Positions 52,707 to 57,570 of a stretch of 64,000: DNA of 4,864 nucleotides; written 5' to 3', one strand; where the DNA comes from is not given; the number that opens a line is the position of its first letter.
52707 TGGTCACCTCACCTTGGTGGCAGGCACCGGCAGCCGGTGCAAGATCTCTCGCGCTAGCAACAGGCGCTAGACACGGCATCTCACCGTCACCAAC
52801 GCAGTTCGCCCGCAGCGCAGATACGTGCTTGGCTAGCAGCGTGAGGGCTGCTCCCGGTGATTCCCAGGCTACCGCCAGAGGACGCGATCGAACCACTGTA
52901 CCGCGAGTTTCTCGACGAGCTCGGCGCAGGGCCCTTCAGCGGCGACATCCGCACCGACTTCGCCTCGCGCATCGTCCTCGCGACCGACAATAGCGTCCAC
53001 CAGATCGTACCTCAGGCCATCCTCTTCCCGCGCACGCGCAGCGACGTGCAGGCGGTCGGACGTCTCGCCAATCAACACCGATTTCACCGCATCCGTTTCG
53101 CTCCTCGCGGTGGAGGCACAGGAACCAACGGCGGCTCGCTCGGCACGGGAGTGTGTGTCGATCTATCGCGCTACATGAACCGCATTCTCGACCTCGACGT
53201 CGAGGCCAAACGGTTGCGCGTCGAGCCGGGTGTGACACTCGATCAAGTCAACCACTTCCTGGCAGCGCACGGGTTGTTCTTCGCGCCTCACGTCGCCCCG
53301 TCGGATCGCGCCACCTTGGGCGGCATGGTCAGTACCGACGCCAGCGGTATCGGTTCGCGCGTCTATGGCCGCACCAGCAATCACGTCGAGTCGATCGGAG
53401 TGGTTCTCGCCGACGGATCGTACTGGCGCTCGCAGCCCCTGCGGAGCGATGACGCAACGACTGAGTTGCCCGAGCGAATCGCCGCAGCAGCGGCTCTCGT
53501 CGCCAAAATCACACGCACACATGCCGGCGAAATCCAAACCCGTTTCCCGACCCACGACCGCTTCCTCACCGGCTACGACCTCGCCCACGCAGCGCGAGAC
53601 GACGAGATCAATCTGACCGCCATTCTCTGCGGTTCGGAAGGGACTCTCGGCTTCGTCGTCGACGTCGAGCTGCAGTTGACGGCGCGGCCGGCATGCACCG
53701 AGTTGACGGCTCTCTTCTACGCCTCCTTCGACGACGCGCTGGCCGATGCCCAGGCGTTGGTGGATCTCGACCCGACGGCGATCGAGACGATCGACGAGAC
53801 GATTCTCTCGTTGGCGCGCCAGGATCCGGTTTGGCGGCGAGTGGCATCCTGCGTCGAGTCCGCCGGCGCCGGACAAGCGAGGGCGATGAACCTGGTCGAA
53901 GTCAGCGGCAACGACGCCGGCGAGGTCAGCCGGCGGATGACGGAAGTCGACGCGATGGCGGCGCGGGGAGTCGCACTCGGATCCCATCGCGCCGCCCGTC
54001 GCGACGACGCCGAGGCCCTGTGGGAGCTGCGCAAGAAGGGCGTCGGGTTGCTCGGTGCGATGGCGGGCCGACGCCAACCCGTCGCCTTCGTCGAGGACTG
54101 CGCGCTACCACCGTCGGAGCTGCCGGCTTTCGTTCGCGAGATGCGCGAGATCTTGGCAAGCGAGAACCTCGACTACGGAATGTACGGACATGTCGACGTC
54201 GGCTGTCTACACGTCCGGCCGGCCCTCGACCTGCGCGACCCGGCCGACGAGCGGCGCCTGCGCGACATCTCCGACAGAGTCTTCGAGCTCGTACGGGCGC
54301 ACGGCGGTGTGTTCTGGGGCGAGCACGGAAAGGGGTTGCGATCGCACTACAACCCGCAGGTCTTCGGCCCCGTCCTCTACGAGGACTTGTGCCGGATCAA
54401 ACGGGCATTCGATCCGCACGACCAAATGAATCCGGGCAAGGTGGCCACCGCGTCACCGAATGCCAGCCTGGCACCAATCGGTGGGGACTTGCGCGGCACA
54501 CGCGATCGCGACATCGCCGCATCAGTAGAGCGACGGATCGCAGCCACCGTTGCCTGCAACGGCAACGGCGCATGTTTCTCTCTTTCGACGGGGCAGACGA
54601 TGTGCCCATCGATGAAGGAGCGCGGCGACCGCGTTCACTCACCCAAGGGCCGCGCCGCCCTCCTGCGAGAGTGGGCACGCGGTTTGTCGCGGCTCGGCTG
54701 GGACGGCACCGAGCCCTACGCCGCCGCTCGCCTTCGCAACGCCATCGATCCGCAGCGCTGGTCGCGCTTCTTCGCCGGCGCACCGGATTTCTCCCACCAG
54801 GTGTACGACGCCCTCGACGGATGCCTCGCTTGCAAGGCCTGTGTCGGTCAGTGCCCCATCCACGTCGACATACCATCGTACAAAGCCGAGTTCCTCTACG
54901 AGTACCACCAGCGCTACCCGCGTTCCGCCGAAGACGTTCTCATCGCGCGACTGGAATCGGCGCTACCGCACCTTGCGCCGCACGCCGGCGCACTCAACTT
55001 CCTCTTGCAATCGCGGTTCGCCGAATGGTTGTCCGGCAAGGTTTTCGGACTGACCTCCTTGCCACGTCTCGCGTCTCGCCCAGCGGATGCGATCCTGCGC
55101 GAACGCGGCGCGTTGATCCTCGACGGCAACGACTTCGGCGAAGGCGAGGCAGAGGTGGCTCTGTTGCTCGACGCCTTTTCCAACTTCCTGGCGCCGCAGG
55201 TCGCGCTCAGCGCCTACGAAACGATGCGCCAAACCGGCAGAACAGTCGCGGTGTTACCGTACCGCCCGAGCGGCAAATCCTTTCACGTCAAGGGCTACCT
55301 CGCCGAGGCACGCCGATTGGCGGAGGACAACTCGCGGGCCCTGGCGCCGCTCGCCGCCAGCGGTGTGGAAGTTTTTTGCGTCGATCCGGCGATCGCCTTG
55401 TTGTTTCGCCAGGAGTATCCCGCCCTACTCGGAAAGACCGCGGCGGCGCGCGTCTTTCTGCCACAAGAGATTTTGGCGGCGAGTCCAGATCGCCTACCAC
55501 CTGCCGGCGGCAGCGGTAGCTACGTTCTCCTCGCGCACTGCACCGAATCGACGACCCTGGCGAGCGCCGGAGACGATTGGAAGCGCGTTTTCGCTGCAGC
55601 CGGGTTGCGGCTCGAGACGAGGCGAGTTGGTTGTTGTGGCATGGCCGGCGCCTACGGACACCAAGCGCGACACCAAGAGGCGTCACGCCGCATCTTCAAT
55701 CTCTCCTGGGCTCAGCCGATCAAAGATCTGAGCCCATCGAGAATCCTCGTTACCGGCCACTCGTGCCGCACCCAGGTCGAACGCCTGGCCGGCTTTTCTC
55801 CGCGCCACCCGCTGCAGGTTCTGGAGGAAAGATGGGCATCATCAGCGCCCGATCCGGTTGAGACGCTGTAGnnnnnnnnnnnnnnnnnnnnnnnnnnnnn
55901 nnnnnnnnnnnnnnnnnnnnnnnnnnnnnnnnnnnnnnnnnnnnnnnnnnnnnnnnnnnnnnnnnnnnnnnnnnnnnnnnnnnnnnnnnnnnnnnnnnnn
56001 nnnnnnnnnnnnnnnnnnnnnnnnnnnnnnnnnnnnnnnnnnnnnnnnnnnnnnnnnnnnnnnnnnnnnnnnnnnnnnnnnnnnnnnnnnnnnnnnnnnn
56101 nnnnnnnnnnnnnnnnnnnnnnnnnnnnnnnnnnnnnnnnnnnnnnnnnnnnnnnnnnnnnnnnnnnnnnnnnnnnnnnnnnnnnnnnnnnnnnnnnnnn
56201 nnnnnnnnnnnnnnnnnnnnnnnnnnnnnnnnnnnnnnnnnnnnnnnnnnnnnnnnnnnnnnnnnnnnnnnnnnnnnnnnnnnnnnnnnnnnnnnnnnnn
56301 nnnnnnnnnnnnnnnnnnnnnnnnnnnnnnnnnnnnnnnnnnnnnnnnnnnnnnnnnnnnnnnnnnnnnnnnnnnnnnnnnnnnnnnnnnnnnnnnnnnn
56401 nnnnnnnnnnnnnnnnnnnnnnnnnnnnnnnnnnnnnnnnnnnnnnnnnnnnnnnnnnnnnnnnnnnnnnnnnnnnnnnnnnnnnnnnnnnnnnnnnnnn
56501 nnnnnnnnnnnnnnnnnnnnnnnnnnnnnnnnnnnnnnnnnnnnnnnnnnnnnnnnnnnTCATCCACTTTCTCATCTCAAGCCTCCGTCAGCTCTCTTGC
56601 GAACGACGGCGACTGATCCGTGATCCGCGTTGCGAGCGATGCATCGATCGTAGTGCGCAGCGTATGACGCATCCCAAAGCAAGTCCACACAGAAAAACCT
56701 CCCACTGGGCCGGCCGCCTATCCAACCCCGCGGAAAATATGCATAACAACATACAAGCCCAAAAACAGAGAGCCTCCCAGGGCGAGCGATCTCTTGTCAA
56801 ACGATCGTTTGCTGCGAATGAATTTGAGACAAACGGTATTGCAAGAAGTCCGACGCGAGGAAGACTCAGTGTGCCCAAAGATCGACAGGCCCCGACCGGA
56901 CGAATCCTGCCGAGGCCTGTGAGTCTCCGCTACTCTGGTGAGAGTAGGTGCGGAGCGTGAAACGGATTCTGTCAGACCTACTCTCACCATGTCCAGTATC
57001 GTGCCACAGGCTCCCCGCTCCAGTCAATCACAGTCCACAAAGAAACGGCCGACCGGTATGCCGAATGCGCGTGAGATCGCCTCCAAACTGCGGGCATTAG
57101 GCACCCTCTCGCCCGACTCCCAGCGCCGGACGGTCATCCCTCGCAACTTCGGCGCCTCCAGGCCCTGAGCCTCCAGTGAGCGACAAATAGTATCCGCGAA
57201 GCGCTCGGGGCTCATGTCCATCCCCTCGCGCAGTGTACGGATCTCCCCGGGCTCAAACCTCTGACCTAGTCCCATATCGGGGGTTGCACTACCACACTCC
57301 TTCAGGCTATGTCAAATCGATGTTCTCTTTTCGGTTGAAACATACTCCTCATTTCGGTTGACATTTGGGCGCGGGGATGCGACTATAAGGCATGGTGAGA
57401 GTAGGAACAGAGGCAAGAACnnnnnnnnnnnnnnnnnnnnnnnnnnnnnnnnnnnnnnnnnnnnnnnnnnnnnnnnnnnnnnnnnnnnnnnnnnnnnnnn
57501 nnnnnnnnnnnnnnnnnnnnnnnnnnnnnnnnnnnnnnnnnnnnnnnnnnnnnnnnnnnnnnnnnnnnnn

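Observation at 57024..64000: Prophage-like early region with SNF2 helicase and YqaJ-RecT recombination module; boundaries and integrase not in window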

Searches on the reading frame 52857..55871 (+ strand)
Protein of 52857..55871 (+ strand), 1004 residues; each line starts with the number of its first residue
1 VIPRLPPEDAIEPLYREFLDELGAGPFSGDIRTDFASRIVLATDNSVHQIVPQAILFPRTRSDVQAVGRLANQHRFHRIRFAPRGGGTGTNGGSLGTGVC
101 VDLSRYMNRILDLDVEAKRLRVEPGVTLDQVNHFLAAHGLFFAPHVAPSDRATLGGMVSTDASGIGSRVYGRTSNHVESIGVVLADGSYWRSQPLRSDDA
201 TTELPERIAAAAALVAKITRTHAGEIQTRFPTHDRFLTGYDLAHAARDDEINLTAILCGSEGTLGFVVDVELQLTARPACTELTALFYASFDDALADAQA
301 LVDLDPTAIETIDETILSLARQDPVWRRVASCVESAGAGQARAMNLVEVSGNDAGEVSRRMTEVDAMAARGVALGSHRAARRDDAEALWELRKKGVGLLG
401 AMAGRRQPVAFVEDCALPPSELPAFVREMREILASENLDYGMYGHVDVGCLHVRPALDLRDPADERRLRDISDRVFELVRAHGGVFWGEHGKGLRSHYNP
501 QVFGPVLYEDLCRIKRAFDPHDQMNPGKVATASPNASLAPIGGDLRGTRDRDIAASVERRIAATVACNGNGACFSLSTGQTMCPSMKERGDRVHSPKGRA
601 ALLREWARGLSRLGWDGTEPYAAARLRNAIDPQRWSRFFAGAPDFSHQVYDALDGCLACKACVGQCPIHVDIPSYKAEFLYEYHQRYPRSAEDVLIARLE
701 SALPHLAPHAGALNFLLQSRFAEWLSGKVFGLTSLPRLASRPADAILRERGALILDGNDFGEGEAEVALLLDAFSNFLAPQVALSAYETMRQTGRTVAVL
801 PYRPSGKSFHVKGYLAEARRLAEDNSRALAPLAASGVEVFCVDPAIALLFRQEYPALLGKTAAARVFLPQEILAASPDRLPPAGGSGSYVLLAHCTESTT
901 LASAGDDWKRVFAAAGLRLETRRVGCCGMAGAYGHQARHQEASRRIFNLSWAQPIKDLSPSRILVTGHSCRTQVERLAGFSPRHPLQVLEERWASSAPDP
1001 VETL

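Call 18: search_protein_families(library=pfam, proteins=[window:52857-55871:+], max_evalue=0.001)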
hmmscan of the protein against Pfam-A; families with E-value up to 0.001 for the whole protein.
window:52857-55871:+ (1004 aa): 3 families
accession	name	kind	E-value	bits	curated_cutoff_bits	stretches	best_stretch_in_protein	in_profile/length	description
PF02913.24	FAD-oxidase_C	-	3.5e-54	184.6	21.2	1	281-529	5-248/248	FAD linked oxidases, C-terminal domain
PF01565.28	FAD_binding_4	-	1.1e-36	126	26.4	1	52-191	1-137/139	FAD binding domain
PF13183.11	Fer4_8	-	1.9e-06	28.7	27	1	566-670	4-68/68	4Fe-4S dicluster domain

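Call 25: find_related_loci(query=window:52857-55871:+, collection=genome_contigs, flank=10000)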
Query window:52857-55871:+ (1004 aa) in genome_contigs; peptide patterns used: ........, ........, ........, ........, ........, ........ (x = any residue, [..] = any of these).
69 stretches matched a pattern; 1 encode a relative of the query (tblastn E <= 1e-3); 1 distinct loci.
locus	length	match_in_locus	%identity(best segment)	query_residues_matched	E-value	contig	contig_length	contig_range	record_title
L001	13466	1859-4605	60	1-991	0e+0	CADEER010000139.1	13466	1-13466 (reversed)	uncultured bacterium isolate Bacteria sp. RBC016 genome assembly, contig: MAG016_139, whole genome shotgun sequence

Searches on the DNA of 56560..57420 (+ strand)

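Call 91: search_dna_similar(query=window:56560-57420:+, collection=phages, mode=distant, max_evalue=0.01, max_rows=10)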
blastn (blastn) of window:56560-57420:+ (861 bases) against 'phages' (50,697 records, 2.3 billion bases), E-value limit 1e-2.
No match.
